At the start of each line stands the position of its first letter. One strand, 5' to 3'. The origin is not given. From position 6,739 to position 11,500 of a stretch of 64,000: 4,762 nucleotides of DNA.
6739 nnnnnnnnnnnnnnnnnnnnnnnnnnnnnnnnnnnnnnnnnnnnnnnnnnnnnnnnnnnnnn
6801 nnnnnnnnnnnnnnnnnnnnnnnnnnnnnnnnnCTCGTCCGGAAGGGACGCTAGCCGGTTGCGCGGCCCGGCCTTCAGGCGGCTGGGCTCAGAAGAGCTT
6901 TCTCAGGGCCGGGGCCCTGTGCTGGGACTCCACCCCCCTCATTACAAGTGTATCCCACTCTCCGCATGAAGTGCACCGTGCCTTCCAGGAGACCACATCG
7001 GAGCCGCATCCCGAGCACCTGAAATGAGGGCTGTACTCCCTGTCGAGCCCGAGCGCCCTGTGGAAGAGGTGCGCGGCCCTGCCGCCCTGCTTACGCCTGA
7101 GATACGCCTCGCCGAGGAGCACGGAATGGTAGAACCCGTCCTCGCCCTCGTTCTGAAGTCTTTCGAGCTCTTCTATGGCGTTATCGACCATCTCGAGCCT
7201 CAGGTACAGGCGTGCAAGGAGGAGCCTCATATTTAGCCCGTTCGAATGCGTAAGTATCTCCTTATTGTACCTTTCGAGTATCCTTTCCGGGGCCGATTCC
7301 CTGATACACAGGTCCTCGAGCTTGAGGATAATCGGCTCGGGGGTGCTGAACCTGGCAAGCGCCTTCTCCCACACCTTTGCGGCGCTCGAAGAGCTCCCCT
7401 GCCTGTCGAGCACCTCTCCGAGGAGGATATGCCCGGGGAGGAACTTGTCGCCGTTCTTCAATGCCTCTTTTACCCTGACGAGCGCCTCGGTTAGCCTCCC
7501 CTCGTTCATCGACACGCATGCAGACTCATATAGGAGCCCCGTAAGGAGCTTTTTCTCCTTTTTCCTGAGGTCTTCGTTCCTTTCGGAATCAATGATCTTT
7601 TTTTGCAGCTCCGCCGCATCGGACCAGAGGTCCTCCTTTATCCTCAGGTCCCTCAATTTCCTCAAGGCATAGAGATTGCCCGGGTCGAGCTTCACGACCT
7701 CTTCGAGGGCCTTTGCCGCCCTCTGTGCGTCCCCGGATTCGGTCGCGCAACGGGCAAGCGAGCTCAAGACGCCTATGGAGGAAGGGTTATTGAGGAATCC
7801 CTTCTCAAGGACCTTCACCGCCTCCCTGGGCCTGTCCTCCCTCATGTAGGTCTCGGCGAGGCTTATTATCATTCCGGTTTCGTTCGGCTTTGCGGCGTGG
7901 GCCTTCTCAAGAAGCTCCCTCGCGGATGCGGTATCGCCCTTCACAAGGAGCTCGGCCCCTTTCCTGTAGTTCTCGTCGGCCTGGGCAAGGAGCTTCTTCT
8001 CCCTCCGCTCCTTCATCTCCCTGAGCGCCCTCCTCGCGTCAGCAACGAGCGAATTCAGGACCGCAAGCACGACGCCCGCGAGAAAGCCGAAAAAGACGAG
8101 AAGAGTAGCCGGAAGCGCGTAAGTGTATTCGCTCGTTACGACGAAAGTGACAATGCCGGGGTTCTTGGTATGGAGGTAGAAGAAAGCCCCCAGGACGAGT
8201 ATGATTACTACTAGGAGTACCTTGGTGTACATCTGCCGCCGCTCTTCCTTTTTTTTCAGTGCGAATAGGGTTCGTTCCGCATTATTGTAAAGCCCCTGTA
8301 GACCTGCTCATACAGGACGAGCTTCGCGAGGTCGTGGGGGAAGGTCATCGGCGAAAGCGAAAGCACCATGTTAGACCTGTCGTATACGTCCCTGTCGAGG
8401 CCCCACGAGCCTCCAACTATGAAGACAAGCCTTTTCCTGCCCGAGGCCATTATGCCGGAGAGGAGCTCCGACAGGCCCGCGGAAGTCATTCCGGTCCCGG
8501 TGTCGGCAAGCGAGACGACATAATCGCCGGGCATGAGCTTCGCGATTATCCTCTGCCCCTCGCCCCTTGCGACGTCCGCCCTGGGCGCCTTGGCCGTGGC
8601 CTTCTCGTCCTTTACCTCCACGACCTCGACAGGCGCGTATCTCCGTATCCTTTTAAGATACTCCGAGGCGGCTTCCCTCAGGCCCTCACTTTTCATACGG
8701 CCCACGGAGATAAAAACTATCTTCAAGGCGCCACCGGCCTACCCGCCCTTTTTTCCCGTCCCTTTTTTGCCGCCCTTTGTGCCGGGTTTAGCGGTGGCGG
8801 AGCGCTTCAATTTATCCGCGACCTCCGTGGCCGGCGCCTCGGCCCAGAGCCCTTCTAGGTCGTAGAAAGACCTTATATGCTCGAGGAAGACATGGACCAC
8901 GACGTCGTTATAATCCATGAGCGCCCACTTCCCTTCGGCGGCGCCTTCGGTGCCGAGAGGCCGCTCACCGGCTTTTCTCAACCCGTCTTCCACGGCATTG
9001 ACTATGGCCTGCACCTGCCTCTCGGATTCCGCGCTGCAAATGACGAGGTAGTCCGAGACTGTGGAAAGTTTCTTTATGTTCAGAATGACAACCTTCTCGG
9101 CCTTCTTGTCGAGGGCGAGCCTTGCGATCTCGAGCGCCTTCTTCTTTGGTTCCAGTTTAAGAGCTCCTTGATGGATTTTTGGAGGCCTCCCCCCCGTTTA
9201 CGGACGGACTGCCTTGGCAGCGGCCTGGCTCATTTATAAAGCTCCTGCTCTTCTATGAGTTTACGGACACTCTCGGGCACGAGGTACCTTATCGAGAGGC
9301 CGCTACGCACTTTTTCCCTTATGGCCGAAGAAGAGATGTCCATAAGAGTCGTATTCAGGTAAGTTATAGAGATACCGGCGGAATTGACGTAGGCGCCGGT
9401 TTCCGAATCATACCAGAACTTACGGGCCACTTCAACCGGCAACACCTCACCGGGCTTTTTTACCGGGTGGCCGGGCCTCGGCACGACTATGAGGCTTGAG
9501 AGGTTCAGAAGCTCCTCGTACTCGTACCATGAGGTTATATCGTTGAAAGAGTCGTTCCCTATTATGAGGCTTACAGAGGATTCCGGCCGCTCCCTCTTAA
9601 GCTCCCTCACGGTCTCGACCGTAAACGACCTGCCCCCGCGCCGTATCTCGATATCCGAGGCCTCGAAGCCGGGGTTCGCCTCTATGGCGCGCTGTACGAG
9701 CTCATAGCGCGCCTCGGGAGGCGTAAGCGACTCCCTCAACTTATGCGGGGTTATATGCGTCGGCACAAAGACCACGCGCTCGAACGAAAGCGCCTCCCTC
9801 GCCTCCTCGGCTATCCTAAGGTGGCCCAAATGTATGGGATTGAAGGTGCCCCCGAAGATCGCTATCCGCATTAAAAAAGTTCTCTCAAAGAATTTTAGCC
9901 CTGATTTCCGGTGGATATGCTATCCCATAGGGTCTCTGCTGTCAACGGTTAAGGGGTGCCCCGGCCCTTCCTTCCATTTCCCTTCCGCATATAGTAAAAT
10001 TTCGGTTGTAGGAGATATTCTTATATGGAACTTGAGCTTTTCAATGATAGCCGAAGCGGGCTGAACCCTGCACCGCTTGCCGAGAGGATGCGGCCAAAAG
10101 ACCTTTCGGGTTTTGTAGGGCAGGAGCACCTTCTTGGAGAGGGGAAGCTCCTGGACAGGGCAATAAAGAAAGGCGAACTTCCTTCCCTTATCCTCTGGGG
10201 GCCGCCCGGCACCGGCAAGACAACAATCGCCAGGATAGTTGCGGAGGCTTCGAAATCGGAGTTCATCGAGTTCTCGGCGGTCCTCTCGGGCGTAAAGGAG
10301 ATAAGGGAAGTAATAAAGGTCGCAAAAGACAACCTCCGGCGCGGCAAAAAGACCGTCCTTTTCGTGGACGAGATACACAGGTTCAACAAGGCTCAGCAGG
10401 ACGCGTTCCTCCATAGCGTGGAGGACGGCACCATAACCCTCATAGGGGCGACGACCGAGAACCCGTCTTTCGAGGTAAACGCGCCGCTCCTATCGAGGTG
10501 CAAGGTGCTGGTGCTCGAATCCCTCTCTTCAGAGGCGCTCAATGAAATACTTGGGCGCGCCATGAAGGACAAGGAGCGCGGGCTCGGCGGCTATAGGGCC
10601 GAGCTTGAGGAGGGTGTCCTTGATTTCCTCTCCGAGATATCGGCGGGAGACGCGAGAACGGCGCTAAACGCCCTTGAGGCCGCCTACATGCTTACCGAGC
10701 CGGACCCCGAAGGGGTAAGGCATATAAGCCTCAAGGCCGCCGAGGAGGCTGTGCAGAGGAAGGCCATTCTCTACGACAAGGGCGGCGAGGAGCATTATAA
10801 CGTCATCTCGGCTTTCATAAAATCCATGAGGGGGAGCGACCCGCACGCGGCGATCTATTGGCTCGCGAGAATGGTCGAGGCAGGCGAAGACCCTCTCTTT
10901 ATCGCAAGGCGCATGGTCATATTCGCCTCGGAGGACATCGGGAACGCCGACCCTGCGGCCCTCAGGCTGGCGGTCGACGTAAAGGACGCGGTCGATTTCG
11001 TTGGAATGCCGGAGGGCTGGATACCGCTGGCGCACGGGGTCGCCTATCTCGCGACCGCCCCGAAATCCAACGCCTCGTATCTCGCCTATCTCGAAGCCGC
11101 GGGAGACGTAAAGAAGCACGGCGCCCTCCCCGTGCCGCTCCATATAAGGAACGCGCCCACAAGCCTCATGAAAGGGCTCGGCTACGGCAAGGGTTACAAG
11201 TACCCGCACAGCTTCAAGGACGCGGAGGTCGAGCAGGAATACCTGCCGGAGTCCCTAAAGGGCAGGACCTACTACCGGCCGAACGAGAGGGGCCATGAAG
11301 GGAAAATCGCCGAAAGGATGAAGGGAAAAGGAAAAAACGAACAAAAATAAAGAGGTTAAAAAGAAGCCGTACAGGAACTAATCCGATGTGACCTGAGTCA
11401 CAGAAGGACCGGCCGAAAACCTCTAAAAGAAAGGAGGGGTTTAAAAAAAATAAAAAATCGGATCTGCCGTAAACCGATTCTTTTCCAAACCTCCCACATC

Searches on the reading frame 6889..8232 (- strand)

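Call 56: search_protein_families(library=pfam, proteins=[window:6889-8232:-], max_evalue=0.00001)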
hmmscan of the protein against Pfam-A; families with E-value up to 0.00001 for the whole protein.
window:6889-8232:- (447 aa): 13 families
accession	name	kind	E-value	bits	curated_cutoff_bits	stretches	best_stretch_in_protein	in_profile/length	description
PF14559.12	TPR_19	-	3.9e-22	78.8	25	1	98-153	4-59/68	Tetratricopeptide repeat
PF07719.23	TPR_2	-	5.8e-20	70.1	27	0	156-186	4-34/34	Tetratricopeptide repeat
PF13428.12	TPR_14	-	8.3e-17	60.5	23.5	0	124-161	6-43/44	Tetratricopeptide repeat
PF13432.12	TPR_16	-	2.4e-11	44.3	32.7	0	125-186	3-64/65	Tetratricopeptide repeat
PF12895.13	ANAPC3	-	2.8e-11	44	27.2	0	100-178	4-81/82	Anaphase-promoting complex, cyclosome, subunit 3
PF13181.12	TPR_8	-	1e-10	41.3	25.7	0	158-185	6-33/34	Tetratricopeptide repeat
PF00515.34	TPR_1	-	9.3e-10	38.4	27.8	0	156-186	4-34/34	Tetratricopeptide repeat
PF23914.1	TPR_CcmH_CycH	-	3.3e-09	37.2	42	1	97-182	62-150/158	Cytochrome c-type biogenesis protein H TPR domain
PF13174.12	TPR_6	-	5.6e-08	33.4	26.3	0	159-185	6-32/33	Tetratricopeptide repeat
PF13176.12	TPR_7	-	8.6e-08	32.1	27.9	0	123-144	3-24/36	Tetratricopeptide repeat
PF07219.19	HemY_N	-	4.4e-07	30.4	31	1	31-118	5-92/107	HemY protein N-terminus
PF13424.12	TPR_12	-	6.5e-07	29.9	30.1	0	127-182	11-74/77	Tetratricopeptide repeat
PF25062.1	ARM_TT21_N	-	3.7e-06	27.3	40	0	68-198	80-213/222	Tetratricopeptide repeat protein 21 N-terminal ARM repeat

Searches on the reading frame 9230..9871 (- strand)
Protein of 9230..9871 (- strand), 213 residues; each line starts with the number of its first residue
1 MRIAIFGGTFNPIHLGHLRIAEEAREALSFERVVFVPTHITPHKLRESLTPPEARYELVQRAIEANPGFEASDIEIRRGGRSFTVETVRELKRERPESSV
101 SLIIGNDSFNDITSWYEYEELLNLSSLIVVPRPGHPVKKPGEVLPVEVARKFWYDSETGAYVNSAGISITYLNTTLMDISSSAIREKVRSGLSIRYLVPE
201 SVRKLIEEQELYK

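Call 56: search_protein_families(library=pfam, proteins=[window:9230-9871:-], max_evalue=0.00001)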
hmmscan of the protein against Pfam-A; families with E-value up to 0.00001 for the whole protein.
window:9230-9871:- (213 aa): 1 family
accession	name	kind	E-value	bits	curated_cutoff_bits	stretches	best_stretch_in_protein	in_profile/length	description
PF01467.32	CTP_transf_like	-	1.7e-28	99.9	21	1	5-187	1-133/133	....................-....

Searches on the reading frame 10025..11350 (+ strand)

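Call 56: search_protein_families(library=pfam, proteins=[window:10025-11350:+], max_evalue=0.00001)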
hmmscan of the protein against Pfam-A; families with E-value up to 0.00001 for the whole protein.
window:10025-11350:+ (441 aa): 9 families
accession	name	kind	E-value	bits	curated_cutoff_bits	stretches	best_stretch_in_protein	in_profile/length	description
PF12002.13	MgsA_C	-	3.7e-69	232.3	27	1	270-433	1-164/167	MgsA AAA+ ATPase C terminal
PF16193.11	AAA_assoc_2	-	1.3e-27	96.3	34.3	1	190-269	3-81/81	AAA C-terminal domain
PF00004.35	AAA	-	9.1e-19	68.6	21.2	1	55-162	1-126/131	ATPase family associated with various cellular activities (AAA)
PF05496.18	RuvB_N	-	3.6e-15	56.5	27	1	22-140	1-116/159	Holliday junction DNA helicase RuvB P-loop domain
PF13191.12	AAA_16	-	1e-08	36.3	32.6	0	42-79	14-51/167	AAA ATPase domain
PF01078.27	Mg_chelatase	-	2.7e-07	30.7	20.3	0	54-97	24-71/207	Magnesium chelatase, subunit ChlI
PF07728.20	AAA_5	-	1.1e-06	29.1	22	0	55-143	2-101/139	AAA domain (dynein-related subfamily)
PF00158.32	Sigma54_activat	-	1.5e-06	28.4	20.2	0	104-146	89-131/168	Sigma-54 interaction domain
PF13401.12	AAA_22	-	7.5e-06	26.7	27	0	54-86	7-42/130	AAA domain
